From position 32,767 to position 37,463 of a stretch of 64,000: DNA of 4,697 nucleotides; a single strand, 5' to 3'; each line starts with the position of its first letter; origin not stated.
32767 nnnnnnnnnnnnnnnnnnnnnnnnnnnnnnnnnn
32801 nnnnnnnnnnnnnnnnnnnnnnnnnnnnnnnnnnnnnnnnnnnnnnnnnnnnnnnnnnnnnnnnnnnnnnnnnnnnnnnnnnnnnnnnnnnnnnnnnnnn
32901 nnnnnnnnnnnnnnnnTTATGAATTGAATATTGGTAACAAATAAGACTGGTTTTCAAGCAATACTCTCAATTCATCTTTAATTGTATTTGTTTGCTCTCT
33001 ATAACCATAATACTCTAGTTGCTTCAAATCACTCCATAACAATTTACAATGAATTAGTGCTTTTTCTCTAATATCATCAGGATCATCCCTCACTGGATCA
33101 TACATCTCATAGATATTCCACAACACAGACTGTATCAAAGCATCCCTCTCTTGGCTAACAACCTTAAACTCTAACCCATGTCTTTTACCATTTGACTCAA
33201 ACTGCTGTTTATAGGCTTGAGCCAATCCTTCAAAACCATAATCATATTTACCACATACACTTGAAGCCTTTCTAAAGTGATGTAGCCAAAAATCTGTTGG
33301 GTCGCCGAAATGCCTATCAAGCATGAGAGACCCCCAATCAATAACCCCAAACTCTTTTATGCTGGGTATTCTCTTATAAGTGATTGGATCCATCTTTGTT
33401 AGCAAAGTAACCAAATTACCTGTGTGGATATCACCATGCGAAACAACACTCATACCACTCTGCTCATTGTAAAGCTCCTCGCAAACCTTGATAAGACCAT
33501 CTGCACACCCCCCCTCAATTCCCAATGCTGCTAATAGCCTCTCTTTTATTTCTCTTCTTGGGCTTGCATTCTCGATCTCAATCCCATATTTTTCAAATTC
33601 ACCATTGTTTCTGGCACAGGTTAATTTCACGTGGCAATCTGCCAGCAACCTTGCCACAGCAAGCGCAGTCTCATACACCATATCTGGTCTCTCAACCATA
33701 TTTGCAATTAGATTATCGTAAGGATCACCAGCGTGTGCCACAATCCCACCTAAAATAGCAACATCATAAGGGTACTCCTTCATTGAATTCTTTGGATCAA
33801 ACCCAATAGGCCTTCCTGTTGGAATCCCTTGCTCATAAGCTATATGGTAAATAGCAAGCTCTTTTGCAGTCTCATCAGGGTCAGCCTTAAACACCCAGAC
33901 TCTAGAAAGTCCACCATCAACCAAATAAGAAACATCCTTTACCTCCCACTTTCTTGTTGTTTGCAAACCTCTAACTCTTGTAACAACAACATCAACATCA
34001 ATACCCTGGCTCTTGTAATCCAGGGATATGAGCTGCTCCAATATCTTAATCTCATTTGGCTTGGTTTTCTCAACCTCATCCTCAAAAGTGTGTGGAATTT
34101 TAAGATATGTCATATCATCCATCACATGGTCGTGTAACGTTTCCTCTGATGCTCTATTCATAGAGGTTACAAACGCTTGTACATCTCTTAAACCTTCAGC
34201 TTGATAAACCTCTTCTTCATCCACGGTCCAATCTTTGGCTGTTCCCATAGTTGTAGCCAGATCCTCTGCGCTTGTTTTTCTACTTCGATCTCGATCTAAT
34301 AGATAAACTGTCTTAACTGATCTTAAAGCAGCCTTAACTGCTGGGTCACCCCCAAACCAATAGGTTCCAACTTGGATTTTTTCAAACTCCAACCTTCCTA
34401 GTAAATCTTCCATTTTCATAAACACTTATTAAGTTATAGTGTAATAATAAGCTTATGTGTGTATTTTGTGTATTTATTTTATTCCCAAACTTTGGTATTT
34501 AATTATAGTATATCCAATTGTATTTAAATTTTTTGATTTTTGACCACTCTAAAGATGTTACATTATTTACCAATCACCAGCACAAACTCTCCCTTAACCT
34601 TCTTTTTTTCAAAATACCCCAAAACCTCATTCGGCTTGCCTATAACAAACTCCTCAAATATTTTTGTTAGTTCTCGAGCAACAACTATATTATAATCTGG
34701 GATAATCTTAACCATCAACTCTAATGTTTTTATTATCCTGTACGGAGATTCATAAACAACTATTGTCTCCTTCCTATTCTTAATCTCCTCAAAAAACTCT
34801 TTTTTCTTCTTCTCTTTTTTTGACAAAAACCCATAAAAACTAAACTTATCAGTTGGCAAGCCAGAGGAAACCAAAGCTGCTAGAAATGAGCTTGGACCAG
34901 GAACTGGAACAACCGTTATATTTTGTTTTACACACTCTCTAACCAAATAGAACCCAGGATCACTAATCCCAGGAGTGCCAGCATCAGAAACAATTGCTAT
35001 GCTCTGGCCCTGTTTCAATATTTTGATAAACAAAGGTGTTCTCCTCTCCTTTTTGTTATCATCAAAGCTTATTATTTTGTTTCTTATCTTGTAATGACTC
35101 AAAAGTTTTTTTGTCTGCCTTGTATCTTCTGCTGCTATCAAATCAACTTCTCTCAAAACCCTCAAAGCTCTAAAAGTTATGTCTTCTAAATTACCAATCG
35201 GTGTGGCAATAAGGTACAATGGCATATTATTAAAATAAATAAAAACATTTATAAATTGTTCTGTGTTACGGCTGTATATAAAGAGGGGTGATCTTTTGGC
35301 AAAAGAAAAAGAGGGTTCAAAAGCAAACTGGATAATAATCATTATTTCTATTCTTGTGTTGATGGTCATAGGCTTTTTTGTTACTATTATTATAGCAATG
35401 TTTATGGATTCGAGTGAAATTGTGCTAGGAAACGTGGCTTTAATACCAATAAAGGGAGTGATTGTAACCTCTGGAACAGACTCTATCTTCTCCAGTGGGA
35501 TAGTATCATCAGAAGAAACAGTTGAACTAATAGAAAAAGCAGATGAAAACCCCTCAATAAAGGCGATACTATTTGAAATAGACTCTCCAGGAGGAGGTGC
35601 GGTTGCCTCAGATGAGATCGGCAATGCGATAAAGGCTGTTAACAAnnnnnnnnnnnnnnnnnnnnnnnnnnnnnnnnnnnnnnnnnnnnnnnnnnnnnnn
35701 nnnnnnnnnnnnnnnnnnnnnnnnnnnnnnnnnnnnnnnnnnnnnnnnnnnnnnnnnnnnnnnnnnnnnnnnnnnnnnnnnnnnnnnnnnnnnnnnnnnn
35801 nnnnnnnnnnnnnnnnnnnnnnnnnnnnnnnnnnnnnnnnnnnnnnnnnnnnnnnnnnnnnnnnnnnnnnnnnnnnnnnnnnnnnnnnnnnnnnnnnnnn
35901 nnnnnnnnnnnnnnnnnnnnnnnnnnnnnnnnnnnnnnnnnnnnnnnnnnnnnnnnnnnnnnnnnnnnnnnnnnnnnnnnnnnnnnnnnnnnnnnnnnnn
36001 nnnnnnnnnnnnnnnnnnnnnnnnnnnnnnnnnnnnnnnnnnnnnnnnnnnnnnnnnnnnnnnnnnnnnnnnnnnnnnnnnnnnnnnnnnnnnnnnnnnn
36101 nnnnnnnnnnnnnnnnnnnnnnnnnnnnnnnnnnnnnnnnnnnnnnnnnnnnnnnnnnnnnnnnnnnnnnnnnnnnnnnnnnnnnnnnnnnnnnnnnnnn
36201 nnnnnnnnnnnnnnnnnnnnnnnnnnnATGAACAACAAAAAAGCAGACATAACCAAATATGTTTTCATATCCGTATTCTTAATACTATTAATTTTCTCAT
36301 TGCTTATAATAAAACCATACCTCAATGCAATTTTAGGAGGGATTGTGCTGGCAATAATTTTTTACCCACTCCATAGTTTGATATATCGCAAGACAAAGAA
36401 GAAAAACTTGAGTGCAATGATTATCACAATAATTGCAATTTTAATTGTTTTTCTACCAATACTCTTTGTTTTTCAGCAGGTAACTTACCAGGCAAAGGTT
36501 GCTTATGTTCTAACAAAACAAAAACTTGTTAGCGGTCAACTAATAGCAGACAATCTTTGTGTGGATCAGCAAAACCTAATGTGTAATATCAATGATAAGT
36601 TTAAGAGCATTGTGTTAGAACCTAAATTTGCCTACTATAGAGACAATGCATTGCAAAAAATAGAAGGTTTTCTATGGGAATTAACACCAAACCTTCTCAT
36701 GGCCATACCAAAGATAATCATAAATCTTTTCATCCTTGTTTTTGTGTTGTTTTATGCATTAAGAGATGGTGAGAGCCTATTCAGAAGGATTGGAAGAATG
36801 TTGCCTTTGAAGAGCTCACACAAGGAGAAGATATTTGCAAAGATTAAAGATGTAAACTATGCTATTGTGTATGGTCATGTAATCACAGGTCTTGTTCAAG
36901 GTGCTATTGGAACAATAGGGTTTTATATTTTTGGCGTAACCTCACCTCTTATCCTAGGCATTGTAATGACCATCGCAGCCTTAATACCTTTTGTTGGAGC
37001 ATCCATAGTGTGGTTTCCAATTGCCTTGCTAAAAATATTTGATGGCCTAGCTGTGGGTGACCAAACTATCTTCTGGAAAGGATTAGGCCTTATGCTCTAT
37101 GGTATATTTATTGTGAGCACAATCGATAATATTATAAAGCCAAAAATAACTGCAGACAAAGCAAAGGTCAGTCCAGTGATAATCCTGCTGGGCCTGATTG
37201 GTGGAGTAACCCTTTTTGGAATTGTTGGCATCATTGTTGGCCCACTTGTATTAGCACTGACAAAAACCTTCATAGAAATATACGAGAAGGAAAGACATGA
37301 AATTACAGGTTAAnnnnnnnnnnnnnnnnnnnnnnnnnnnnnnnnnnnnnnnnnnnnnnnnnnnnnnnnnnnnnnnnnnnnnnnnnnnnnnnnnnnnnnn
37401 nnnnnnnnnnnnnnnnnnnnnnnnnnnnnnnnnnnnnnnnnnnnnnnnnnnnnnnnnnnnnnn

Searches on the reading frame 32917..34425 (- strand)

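Call 10: search_protein_families(library=pfam, proteins=[window:32917-34425:-], max_evalue=0.001)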
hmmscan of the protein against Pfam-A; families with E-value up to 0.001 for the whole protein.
window:32917-34425:- (502 aa): 1 family
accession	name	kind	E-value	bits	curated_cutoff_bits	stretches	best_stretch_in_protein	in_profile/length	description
PF01636.29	APH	-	9.4e-05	22.7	23.2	1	176-369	22-199/239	Phosphotransferase enzyme family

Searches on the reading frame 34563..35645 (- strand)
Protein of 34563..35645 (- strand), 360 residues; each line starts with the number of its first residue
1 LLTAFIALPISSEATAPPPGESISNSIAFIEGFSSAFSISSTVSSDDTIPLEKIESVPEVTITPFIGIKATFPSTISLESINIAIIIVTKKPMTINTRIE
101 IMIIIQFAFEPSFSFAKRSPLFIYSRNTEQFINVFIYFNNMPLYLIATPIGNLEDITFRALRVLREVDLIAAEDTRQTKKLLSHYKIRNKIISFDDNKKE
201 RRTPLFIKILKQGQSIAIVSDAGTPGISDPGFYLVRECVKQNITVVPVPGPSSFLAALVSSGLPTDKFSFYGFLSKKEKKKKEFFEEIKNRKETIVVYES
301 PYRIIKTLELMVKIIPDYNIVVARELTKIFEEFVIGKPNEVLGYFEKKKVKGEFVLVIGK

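Call 11: search_protein_families(library=pfam, proteins=[window:34563-35645:-], max_evalue=0.001)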
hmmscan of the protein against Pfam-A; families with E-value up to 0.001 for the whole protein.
window:34563-35645:- (360 aa): 1 family
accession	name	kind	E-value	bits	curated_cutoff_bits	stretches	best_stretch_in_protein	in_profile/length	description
PF00590.25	TP_methylase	-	9.2e-34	117.7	27.8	1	143-337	2-207/212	Tetrapyrrole (Corrin/Porphyrin) Methylases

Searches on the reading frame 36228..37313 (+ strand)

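Call 11: search_protein_families(library=pfam, proteins=[window:36228-37313:+], max_evalue=0.001)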
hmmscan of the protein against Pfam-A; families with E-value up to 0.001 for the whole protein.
window:36228-37313:+ (361 aa): 1 family
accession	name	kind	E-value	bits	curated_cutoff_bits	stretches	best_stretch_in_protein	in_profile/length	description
PF01594.21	AI-2E_transport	-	4e-48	164.7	34.3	1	13-352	3-326/327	AI-2E family transporter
